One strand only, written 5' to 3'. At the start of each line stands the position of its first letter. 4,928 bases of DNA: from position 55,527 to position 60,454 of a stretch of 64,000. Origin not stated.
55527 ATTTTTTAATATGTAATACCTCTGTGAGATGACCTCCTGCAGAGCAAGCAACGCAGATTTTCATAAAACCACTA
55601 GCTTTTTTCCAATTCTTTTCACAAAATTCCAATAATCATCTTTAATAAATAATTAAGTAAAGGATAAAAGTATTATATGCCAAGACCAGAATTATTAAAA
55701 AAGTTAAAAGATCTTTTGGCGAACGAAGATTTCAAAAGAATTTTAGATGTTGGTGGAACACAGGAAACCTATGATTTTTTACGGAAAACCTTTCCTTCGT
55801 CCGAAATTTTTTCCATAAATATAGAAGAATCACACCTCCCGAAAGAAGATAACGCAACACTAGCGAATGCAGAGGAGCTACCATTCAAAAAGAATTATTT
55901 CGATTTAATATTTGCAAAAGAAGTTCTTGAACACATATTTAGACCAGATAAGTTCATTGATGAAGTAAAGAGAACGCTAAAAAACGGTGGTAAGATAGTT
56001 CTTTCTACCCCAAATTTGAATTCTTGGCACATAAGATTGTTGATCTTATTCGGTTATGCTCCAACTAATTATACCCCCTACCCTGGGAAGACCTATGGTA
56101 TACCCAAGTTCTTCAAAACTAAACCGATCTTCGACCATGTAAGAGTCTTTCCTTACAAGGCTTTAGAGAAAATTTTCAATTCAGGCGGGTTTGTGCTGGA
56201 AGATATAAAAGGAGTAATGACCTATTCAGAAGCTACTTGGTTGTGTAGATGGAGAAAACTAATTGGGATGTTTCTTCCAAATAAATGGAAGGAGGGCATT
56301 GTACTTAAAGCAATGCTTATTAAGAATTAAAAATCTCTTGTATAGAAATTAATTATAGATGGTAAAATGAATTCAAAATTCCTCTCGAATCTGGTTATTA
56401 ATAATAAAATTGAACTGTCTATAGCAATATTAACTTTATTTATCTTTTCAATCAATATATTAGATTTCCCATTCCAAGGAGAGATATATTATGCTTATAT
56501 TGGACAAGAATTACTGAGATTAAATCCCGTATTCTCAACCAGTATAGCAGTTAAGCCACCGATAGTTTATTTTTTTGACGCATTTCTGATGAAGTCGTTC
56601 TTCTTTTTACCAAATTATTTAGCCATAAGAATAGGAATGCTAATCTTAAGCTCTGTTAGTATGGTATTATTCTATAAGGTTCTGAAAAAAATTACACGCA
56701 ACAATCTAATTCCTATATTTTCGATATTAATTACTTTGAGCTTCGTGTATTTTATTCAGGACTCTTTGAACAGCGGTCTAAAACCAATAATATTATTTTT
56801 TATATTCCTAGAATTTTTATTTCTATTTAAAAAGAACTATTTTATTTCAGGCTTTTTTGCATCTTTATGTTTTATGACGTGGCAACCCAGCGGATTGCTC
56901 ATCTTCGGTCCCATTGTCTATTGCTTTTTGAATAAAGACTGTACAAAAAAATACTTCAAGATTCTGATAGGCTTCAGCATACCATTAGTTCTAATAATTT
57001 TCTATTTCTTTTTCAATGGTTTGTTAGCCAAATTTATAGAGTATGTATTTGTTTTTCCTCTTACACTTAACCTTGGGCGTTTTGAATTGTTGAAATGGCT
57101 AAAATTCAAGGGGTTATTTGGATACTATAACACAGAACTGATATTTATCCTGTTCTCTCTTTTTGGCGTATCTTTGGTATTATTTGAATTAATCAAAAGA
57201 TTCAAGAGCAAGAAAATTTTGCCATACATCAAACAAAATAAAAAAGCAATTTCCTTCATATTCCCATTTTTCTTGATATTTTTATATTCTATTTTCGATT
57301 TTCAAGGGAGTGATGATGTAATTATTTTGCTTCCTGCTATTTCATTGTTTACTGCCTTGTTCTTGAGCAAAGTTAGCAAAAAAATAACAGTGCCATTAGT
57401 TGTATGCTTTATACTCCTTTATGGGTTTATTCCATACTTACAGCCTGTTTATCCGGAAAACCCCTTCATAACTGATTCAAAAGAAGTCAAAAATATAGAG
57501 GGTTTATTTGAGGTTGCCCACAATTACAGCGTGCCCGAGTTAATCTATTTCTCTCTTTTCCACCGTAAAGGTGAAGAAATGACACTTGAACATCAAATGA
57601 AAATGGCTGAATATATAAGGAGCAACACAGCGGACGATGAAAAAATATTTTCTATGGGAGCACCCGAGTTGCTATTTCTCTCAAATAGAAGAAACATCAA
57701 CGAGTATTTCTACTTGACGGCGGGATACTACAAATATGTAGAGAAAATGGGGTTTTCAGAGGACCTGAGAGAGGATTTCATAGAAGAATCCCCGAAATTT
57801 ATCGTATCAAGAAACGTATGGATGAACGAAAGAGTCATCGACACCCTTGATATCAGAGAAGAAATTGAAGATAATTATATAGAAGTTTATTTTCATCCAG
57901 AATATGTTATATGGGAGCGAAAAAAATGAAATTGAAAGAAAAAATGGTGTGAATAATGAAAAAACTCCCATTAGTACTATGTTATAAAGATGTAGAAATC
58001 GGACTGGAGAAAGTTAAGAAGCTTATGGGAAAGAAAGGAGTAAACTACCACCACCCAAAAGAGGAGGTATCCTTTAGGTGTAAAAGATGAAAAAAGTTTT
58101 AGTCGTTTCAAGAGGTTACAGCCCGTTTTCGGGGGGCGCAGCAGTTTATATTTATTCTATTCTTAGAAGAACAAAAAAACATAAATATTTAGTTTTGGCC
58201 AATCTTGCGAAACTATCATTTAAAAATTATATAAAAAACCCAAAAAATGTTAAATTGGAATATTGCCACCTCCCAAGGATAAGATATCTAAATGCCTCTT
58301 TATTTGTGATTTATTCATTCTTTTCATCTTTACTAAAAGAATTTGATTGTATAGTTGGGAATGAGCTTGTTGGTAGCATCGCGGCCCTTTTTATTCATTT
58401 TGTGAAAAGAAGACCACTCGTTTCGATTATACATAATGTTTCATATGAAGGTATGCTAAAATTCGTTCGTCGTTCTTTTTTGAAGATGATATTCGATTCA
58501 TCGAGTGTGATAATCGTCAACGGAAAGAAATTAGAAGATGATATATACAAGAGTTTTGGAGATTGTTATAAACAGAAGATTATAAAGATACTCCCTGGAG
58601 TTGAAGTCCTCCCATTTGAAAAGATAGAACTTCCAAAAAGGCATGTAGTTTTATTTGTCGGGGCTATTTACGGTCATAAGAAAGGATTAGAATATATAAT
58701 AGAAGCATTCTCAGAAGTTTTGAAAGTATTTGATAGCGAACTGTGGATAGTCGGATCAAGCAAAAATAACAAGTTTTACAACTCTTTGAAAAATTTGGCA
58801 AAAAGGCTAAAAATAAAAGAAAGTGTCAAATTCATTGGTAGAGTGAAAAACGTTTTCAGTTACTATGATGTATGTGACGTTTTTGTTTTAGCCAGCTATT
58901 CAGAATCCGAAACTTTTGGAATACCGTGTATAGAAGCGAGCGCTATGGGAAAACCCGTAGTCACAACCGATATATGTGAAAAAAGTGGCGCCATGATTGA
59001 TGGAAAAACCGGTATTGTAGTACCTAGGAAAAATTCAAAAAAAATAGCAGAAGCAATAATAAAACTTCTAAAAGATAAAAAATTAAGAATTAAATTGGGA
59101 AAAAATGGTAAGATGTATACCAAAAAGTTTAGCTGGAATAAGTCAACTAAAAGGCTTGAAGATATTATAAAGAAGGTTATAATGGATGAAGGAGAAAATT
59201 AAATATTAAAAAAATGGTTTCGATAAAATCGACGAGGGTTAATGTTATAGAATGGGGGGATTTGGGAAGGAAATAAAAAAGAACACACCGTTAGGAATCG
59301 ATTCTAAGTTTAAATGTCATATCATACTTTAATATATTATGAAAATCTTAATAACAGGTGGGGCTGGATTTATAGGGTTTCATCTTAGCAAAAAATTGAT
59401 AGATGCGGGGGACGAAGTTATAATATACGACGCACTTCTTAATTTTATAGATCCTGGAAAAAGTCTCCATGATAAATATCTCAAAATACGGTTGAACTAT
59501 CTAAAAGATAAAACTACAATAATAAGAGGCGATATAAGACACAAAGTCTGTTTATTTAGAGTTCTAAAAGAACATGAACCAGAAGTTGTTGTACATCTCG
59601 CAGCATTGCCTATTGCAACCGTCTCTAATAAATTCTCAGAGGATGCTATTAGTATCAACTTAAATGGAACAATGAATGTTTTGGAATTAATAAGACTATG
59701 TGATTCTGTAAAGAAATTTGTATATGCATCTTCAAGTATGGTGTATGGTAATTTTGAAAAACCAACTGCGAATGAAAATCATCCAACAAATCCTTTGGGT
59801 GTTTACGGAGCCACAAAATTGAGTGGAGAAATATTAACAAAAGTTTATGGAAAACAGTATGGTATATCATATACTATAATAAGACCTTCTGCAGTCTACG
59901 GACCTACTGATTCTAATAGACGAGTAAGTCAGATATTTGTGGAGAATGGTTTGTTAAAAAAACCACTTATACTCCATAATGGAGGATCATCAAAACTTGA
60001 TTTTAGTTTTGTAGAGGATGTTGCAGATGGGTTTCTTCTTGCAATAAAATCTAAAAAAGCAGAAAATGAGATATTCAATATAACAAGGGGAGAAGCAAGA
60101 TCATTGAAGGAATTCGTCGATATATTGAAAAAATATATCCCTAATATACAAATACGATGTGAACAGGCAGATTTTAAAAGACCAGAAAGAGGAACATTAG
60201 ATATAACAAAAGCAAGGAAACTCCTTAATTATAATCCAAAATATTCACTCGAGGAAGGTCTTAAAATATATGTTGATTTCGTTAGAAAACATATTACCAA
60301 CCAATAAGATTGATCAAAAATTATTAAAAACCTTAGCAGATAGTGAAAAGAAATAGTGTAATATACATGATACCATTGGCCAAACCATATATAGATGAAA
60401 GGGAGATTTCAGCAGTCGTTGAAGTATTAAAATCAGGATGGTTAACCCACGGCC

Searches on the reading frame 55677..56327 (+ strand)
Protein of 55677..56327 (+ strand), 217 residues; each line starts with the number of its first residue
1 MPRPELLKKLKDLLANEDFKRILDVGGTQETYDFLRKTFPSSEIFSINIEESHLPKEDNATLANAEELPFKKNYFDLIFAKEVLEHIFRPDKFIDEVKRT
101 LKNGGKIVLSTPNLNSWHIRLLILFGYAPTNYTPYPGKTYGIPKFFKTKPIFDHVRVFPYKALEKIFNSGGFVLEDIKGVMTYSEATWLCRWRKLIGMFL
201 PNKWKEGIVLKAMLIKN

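Call 45: search_protein_families(library=pfam, proteins=[window:55677-56327:+], max_evalue=0.0001)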
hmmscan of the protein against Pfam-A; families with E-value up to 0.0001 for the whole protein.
window:55677-56327:+ (217 aa): 5 families
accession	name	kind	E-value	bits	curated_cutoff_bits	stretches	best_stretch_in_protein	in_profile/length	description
PF13489.12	Methyltransf_23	-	1.2e-14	54.8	27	1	6-174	9-161/164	Methyltransferase domain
PF08241.18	Methyltransf_11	-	4.2e-13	50.2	21.2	1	39-109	18-95/95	Methyltransferase domain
PF13847.12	Methyltransf_31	-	6.1e-11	42.6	27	1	60-117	58-117/145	Methyltransferase domain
PF13649.12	Methyltransf_25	-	9.4e-07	29.9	27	1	60-105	50-97/97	Methyltransferase domain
PF08242.18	Methyltransf_12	-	2.5e-06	28.5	30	1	59-107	47-98/98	Methyltransferase domain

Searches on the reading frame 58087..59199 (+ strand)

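Call 45: search_protein_families(library=pfam, proteins=[window:58087-59199:+], max_evalue=0.0001)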
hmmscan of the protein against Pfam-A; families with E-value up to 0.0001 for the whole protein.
window:58087-59199:+ (371 aa): 3 families
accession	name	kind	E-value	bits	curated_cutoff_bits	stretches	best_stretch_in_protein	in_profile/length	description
PF00534.26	Glycos_transf_1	-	1.9e-36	125.6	26.4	1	183-342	13-170/172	Glycosyl transferases group 1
PF13692.12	Glyco_trans_1_4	-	2.2e-34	119.2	27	1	186-330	2-142/142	Glycosyl transferases group 1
PF13439.12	Glyco_transf_4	-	1.2e-06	29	28.5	1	16-173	2-167/170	Glycosyltransferase Family 4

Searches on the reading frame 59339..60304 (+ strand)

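Call 45: search_protein_families(library=pfam, proteins=[window:59339-60304:+], max_evalue=0.0001)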
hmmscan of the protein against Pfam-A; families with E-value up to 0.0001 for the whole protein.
window:59339-60304:+ (322 aa): 6 families
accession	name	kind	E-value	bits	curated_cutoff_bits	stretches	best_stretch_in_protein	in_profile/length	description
PF01370.27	Epimerase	-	3.3e-53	181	20.9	1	3-248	1-239/240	NAD dependent epimerase/dehydratase family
PF16363.11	GDP_Man_Dehyd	-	3.3e-49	168.6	27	1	4-309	1-330/332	GDP-mannose 4,6 dehydratase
PF01073.25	3Beta_HSD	-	1.4e-23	83.8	22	1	4-238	1-231/280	3-beta hydroxysteroid dehydrogenase/isomerase family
PF04321.23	RmlD_sub_bind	-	3.6e-19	69.3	27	1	1-193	1-158/287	RmlD substrate binding domain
PF07993.18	NAD_binding_4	-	2.1e-15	57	20.1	1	5-192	1-211/258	Male sterility protein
PF02719.21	Polysacc_synt_2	-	2.2e-13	50.5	20.2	1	3-174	1-156/293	Polysaccharide biosynthesis protein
